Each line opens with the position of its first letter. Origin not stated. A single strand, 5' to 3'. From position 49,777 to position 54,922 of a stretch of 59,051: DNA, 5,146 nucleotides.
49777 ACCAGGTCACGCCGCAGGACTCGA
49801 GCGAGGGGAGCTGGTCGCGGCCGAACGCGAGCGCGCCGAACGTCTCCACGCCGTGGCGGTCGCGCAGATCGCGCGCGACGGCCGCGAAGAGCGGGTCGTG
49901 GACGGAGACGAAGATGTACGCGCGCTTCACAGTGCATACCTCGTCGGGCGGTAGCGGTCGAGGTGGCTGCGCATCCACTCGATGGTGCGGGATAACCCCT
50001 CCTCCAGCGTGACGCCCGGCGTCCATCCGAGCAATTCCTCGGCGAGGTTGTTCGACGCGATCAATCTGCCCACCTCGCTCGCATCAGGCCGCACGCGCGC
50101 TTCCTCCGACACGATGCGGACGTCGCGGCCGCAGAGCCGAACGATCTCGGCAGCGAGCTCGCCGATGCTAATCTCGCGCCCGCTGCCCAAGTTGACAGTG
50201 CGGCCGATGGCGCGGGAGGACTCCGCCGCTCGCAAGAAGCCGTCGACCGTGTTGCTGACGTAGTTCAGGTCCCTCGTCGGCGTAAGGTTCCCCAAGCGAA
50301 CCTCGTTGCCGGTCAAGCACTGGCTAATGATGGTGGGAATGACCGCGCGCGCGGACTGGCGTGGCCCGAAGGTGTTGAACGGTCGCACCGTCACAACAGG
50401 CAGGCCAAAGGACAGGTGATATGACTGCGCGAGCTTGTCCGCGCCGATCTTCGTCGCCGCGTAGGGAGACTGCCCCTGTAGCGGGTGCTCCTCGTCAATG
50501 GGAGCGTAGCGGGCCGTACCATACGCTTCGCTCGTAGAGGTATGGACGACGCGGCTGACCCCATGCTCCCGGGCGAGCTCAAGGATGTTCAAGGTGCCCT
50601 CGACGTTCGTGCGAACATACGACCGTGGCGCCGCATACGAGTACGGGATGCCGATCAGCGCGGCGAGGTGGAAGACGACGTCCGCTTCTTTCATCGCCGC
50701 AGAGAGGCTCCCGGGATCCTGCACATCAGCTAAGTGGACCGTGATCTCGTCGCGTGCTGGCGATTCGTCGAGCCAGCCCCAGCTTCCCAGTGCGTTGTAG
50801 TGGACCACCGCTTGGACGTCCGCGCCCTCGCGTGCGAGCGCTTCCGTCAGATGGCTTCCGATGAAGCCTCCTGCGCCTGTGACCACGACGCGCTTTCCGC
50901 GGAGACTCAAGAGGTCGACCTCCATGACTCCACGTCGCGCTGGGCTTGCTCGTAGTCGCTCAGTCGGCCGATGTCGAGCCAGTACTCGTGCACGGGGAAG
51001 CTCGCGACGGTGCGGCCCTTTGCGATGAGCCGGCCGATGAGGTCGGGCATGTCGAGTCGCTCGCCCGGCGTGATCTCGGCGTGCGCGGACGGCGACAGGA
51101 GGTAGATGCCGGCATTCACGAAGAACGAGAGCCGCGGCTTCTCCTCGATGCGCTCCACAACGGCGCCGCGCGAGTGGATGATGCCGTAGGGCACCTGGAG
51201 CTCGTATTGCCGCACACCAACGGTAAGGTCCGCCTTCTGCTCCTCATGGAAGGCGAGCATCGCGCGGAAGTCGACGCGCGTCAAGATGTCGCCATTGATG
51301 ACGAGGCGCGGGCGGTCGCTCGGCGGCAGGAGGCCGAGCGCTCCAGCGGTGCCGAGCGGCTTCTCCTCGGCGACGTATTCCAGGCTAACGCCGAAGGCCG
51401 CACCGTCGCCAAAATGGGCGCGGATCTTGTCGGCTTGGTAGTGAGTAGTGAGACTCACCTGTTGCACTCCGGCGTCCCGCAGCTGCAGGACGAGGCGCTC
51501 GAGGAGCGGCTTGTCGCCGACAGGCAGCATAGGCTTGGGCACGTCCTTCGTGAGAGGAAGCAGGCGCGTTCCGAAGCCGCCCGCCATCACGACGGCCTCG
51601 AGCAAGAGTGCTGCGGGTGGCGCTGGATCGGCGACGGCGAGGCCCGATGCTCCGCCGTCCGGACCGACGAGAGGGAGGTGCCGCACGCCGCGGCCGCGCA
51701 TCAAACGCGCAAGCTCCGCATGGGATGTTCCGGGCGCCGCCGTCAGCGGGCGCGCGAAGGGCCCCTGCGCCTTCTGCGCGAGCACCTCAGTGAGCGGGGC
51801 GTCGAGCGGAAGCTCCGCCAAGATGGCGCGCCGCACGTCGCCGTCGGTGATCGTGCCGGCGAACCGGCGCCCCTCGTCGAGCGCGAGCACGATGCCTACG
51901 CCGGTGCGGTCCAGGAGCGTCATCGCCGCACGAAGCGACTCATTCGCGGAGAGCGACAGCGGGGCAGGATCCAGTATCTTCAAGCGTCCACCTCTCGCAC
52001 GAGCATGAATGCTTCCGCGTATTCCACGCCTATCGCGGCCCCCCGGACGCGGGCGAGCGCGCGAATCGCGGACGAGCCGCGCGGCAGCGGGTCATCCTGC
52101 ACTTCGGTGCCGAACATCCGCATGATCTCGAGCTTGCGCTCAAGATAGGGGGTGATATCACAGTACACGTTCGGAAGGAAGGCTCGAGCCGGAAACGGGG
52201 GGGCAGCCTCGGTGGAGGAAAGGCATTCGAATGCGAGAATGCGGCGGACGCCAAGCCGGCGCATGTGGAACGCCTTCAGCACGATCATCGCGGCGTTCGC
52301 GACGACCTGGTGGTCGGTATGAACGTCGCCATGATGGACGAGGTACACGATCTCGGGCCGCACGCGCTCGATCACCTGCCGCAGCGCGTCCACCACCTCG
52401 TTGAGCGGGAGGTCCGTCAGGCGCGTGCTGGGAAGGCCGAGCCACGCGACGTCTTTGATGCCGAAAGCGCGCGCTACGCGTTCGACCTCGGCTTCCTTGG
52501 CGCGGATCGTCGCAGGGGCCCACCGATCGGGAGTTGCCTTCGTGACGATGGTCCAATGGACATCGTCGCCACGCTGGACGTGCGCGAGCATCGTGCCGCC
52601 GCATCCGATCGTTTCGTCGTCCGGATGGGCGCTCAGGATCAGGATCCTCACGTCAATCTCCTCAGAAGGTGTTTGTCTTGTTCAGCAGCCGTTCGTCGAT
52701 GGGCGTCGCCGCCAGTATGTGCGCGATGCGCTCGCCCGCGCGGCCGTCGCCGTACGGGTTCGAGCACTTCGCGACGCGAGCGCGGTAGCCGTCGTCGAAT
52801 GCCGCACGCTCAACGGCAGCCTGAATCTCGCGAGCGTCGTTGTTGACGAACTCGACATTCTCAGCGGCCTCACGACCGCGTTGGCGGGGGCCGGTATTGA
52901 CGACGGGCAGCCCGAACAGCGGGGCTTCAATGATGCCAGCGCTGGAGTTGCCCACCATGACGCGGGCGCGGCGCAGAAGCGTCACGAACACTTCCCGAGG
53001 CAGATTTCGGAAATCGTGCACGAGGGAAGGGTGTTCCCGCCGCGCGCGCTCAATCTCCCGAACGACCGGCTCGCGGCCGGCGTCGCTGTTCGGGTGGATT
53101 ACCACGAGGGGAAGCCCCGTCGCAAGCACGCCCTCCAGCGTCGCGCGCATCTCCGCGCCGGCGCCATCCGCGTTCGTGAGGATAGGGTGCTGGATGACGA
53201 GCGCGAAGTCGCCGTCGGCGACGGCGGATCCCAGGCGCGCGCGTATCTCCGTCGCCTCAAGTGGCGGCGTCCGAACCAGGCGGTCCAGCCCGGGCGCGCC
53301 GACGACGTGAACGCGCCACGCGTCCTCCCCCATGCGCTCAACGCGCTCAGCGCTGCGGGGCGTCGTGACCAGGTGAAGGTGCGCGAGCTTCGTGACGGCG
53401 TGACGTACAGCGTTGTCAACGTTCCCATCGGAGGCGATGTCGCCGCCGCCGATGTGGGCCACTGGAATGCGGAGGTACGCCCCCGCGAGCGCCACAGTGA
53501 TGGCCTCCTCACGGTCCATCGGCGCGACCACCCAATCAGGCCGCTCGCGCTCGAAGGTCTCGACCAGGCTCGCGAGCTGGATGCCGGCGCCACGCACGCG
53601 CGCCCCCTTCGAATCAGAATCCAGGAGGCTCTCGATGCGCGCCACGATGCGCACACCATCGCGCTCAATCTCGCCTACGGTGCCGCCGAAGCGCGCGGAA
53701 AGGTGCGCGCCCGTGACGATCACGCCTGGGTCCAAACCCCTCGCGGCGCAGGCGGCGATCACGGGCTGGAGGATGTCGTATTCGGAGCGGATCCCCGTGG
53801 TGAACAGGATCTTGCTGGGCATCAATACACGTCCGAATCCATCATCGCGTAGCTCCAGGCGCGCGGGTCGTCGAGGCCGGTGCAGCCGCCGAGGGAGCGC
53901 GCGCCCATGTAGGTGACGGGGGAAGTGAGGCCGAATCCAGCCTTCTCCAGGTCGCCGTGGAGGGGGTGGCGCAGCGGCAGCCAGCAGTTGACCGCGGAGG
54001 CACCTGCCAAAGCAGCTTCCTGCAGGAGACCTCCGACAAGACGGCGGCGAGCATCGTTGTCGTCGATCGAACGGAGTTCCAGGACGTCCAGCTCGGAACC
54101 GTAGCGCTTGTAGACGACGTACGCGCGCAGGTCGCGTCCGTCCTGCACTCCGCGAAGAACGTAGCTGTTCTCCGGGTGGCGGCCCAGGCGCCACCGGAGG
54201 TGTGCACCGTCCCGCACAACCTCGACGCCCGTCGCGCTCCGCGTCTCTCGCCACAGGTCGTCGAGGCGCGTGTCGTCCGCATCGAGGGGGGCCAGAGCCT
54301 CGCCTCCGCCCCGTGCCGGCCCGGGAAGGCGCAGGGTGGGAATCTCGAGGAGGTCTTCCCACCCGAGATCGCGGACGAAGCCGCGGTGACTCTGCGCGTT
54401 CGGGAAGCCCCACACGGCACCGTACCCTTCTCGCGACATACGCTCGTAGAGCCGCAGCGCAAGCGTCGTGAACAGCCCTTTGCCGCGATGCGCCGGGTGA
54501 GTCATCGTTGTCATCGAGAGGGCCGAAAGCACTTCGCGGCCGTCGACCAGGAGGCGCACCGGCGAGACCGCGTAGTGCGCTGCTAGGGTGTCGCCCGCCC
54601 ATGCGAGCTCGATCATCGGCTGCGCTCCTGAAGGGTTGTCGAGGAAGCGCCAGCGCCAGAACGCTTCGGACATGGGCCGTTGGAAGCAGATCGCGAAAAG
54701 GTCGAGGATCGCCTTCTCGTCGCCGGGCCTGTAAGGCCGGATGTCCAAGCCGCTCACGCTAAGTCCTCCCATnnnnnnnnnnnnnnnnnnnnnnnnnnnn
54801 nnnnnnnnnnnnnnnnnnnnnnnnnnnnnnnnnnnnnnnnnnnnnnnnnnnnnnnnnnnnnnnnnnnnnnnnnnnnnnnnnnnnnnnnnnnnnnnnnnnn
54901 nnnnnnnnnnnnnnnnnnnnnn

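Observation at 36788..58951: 22-kb, 18-gene single-strand operon: bacterial-style lipid-linked glycan assembly plus nonulosonic acid synthesis in an apparently archaeal genome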

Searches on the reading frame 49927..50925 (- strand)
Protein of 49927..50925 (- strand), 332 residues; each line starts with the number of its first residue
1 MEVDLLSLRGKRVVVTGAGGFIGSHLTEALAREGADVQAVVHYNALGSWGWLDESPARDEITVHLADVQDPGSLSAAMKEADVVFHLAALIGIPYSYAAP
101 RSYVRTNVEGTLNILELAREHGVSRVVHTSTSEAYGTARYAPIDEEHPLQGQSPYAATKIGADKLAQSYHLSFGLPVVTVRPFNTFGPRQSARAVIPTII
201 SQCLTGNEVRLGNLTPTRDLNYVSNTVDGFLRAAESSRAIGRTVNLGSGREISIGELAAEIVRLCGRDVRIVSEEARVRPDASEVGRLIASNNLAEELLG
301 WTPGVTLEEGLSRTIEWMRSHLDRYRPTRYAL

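Call 8: search_protein_families(library=pfam, proteins=[window:49927-50925:-], max_evalue=0.001)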
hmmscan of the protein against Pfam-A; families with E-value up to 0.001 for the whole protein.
window:49927-50925:- (332 aa): 9 families
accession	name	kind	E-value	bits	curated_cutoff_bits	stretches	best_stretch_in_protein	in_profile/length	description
PF16363.11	GDP_Man_Dehyd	-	4.4e-66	224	27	1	15-313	2-331/332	GDP-mannose 4,6 dehydratase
PF01370.27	Epimerase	-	8e-56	189.6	20.9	1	13-247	1-240/240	NAD dependent epimerase/dehydratase family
PF01073.25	3Beta_HSD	-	6.8e-24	84.8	22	1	14-234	1-229/280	3-beta hydroxysteroid dehydrogenase/isomerase family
PF02719.21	Polysacc_synt_2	-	1.7e-21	77.1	20.2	1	13-270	1-252/293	Polysaccharide biosynthesis protein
PF07993.18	NAD_binding_4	-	5.3e-17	62.3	20.1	1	74-187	82-209/258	Male sterility protein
PF13460.12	NAD_binding_10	-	7.5e-13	49.2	27.2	1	17-182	1-143/184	NAD(P)H-binding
PF04321.23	RmlD_sub_bind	-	7.9e-11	42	27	1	12-267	2-233/287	RmlD substrate binding domain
PF05368.20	NmrA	-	2.5e-09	37.6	27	1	11-131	3-107/298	NmrA-like family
PF00106.31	adh_short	-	4e-07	30.1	26.6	1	11-172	1-166/195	short chain dehydrogenase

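Call 19: search_protein_families(library=ncbifam, proteins=[window:49927-50910:-], max_evalue=0.00001)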
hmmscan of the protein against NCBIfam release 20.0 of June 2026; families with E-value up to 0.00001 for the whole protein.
window:49927-50910:- (327 aa): 29 families (the best 25 are shown)
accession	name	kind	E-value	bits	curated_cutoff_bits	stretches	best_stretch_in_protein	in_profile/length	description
TIGR04180.1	EDH_00030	hypoth_equivalog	2.1e-133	444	475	1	8-299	1-295/297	NAD-dependent 4,6-dehydratase LegB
TIGR01181.1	dTDP_gluc_dehyt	equivalog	2.1e-45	155.2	365.1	1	8-321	2-319/321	dTDP-glucose 4,6-dehydratase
TIGR01179.1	galE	equivalog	3.6e-39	134.5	262.3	1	7-318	1-330/332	UDP-glucose 4-epimerase GalE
TIGR02622.1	CDP_4_6_dhtase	equivalog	9.6e-31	107.2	278.45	1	4-316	3-333/352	CDP-glucose 4,6-dehydratase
TIGR03466.1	HpnA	hypoth_equivalog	3.1e-27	95.3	367.65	1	7-267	2-253/327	hopanoid-associated sugar epimerase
NF042423.1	oxyalk_red_Shew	equivalog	2.5e-25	89.3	580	1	4-231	7-223/331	2-alkyl-3-oxoalkanoate reductase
NF007582.0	PRK10217.1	equivalog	2.9e-25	89.1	698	1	6-314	2-332/355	dTDP-glucose 4,6-dehydratase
NF047922.1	GDPFucSynFcl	equivalog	1.6e-23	83.6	500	1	70-316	49-304/308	GDP-L-fucose synthase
NF042422.1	oxyalk_red_OleD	equivalog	7e-23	81.5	580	1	7-231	2-217/329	2-alkyl-3-oxoalkanoate reductase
NF007490.0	PRK10084.1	subfamily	1.1e-21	77.2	649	1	7-314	2-335/361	dTDP-glucose 4,6-dehydratase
NF011728.1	PRK15181.1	equivalog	3.4e-21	75.6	760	1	3-313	13-337/348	Vi polysaccharide biosynthesis UDP-N-acetylglucosaminuronic acid C-4 epimerase TviC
NF043036.1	ErythonDh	equivalog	2e-20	73.2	325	1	7-265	2-271/321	D-erythronate dehydrogenase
TIGR01472.1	gmd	equivalog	1.7e-17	63.6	415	1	8-225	3-235/342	GDP-mannose 4,6-dehydratase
TIGR02197.1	heptose_epim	equivalog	7.2e-17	61.5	274.6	1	8-266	1-266/316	ADP-glyceromanno-heptose 6-epimerase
NF007956.0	PRK10675.1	subfamily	7.3e-17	61.5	394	1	7-184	2-184/338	UDP-glucose 4-epimerase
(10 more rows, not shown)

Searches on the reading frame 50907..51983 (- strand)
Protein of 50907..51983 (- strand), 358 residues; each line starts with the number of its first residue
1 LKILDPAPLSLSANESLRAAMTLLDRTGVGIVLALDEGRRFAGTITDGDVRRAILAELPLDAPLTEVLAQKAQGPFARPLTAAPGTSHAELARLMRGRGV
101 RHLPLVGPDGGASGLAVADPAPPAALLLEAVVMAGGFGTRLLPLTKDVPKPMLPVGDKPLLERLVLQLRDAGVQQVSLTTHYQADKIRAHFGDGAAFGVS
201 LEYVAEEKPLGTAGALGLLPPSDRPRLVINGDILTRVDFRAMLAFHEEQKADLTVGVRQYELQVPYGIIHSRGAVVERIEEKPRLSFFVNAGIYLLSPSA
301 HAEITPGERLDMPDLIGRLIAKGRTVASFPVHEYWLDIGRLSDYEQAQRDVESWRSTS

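Call 8: search_protein_families(library=pfam, proteins=[window:50907-51983:-], max_evalue=0.001)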
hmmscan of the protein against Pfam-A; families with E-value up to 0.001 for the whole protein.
window:50907-51983:- (358 aa): 3 families
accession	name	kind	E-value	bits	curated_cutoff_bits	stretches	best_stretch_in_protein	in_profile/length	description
PF00483.29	NTP_transferase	-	7.1e-43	147.4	21.2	1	130-352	2-243/245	Nucleotidyl transferase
PF00571.33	CBS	-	8.4e-11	42.5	24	1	5-55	6-56/57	CBS domain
PF12804.13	NTP_transf_3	-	1.4e-09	38.8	27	1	130-272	1-136/160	MobA-like NTP transferase domain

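Call 19: search_protein_families(library=ncbifam, proteins=[window:50907-51983:-], max_evalue=0.00001)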
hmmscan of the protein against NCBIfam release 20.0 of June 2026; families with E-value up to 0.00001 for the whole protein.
window:50907-51983:- (358 aa): 29 families (the best 25 are shown)
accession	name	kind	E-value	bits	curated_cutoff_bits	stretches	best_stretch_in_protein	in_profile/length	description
NF052502.1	man1P_GTase_Rv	exception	4.5e-47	160.6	440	1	129-351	2-230/352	mannose-1-phosphate guanylyltransferase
TIGR03992.1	Arch_glmU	subfamily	1.1e-39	136.5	292.1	1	129-344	2-220/393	bifunctional sugar-1-phosphate nucleotidylyltransferase/acetyltransferase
NF045761.1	NAMPUrTaseMurU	equivalog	5.9e-32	111.3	250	1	129-348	2-224/226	N-acetylmuramate alpha-1-phosphate uridylyltransferase MurU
NF041313.1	UDPGP_AglF_Halo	equivalog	3e-26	92.3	400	1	129-350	2-233/234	UTP--glucose-1-phosphate uridylyltransferase AglF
NF049965.1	GlMnHpPGnyltfHddC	equivalog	6.1e-26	91.4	300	1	129-347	2-217/221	D-glycero-D-manno-heptose 1-phosphate guanosyltransferase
TIGR01208.1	rmlA_long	equivalog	6.7e-25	87.7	320.25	1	130-349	2-232/353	glucose-1-phosphate thymidylyltransferase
NF003670.0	PRK05293.1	equivalog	4.8e-18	65.2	470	2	227-351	122-258/382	glucose-1-phosphate adenylyltransferase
TIGR01207.1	rmlA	equivalog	1.3e-17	63.8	360.65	1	131-347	3-232/286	glucose-1-phosphate thymidylyltransferase RfbA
NF041173.1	Sug_nt_acttase_Thmprot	equivalog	1.8e-17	63.4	600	1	129-341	2-217/405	bifunctional sugar-1-phosphate nucleotidylyltransferase/acetyltransferase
TIGR02091.1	glgC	equivalog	2.4e-16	59.8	424.9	2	130-196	3-70/364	glucose-1-phosphate adenylyltransferase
TIGR01099.1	galU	equivalog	2.5e-14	53.5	326.8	1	129-202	3-76/261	UTP--glucose-1-phosphate uridylyltransferase GalU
NF002023.0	PRK00844.1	subfamily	2.3e-13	49.8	458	1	130-192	9-72/408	glucose-1-phosphate adenylyltransferase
TIGR02623.1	G1P_cyt_trans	equivalog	2.8e-13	49.9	300.25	1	129-191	2-64/255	glucose-1-phosphate cytidylyltransferase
TIGR01173.1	glmU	equivalog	1.8e-12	46.8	366.85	1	129-296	2-172/452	bifunctional UDP-N-acetylglucosamine diphosphorylase/glucosamine-1-phosphate N-acetyltransferase GlmU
NF002772.0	PRK02862.1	equivalog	2.4e-12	46.3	537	0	130-191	6-68/429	glucose-1-phosphate adenylyltransferase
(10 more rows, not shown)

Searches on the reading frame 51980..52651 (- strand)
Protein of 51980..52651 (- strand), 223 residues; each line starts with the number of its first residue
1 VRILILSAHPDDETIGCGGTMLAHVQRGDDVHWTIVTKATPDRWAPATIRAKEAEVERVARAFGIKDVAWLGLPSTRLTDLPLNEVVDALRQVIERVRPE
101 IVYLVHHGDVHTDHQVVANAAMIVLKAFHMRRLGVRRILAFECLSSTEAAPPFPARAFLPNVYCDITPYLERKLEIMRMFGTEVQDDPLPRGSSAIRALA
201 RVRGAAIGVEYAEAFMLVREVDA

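Call 8: search_protein_families(library=pfam, proteins=[window:51980-52651:-], max_evalue=0.001)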
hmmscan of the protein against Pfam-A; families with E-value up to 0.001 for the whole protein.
window:51980-52651:- (223 aa): 1 family
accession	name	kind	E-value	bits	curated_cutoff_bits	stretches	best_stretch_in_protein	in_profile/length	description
PF02585.22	PIG-L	-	3.1e-27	96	28.2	1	4-122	1-126/129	GlcNAc-PI de-N-acetylase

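Call 19: search_protein_families(library=ncbifam, proteins=[window:51980-52651:-], max_evalue=0.00001)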
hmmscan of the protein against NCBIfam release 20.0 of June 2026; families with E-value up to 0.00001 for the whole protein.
window:51980-52651:- (223 aa): 3 families
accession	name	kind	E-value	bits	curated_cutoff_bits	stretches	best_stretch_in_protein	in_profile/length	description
TIGR04001.1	thiol_BshB1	equivalog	6.4e-22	78.4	182.5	1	2-218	3-221/226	bacillithiol biosynthesis deacetylase BshB1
TIGR04000.1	thiol_BshB2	equivalog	2.5e-12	46.9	195.25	1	3-180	3-181/217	bacillithiol biosynthesis deacetylase BshB2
NF002557.0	PRK02122.1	subfamily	1.4e-06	26.8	384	0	2-35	372-405/653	glucosamine-6-phosphate deaminase-like protein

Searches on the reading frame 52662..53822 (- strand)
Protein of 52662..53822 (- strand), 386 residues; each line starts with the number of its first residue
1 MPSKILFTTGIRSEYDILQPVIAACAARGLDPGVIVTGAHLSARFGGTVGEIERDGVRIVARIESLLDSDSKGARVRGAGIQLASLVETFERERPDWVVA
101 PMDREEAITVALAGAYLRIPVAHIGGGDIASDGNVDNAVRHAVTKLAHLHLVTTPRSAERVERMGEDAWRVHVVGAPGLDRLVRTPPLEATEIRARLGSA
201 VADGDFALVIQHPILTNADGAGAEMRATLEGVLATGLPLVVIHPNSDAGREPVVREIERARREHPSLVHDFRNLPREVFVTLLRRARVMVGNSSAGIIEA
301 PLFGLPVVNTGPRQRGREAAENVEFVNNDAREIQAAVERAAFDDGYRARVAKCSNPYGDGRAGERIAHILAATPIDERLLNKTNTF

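Call 19: search_protein_families(library=ncbifam, proteins=[window:52662-53822:-], max_evalue=0.00001)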
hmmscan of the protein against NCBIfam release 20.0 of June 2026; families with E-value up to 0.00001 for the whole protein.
window:52662-53822:- (386 aa): 2 families
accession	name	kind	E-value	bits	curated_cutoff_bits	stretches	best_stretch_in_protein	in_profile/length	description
TIGR03568.1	NeuC_NnaA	equivalog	7.6e-105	350.8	235.9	1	4-370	2-365/365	UDP-N-acetylglucosamine 2-epimerase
TIGR00236.1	wecB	equivalog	8.6e-22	77.8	210.15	1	4-371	2-363/366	non-hydrolyzing UDP-N-acetylglucosamine 2-epimerase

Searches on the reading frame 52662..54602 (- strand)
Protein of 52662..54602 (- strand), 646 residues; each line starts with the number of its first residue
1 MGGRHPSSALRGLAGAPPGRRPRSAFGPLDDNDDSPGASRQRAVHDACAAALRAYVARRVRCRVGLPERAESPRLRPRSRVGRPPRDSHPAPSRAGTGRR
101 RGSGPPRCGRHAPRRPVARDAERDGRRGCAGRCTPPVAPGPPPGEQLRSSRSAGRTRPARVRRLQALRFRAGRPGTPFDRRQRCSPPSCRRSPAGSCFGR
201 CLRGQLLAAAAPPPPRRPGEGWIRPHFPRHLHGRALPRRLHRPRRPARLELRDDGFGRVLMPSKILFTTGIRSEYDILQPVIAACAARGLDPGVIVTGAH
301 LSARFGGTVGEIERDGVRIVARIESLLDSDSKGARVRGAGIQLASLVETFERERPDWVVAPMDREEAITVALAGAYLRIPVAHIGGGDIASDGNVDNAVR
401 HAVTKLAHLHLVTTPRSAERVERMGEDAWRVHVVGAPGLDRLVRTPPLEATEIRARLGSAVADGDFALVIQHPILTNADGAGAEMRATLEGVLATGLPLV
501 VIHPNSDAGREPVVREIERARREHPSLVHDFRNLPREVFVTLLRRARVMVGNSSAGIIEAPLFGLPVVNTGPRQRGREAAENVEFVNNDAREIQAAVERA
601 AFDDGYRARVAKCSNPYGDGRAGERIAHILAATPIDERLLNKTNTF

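Call 8: search_protein_families(library=pfam, proteins=[window:52662-54602:-], max_evalue=0.001)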
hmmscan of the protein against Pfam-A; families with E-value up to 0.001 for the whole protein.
window:52662-54602:- (646 aa): 1 family
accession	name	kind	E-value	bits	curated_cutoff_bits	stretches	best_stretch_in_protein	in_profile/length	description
PF02350.25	Epimerase_2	-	7.1e-71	239.3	30.6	1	288-630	7-346/347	UDP-N-acetylglucosamine 2-epimerase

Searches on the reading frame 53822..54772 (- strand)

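Call 8: search_protein_families(library=pfam, proteins=[window:53822-54772:-], max_evalue=0.001)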
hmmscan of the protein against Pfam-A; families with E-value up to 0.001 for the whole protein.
window:53822-54772:- (316 aa): 2 families
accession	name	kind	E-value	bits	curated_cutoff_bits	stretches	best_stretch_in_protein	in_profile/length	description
PF13527.13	Acetyltransf_9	-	9.4e-17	61.6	25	1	10-139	1-125/127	Acetyltransferase (GNAT) domain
PF00583.31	Acetyltransf_1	-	0.00037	21.2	20.7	0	31-137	17-115/116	Acetyltransferase (GNAT) family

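Call 19: search_protein_families(library=ncbifam, proteins=[window:53822-54757:-], max_evalue=0.00001)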
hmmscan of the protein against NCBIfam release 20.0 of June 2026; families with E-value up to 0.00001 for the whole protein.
window:53822-54757:- (311 aa): 0 families
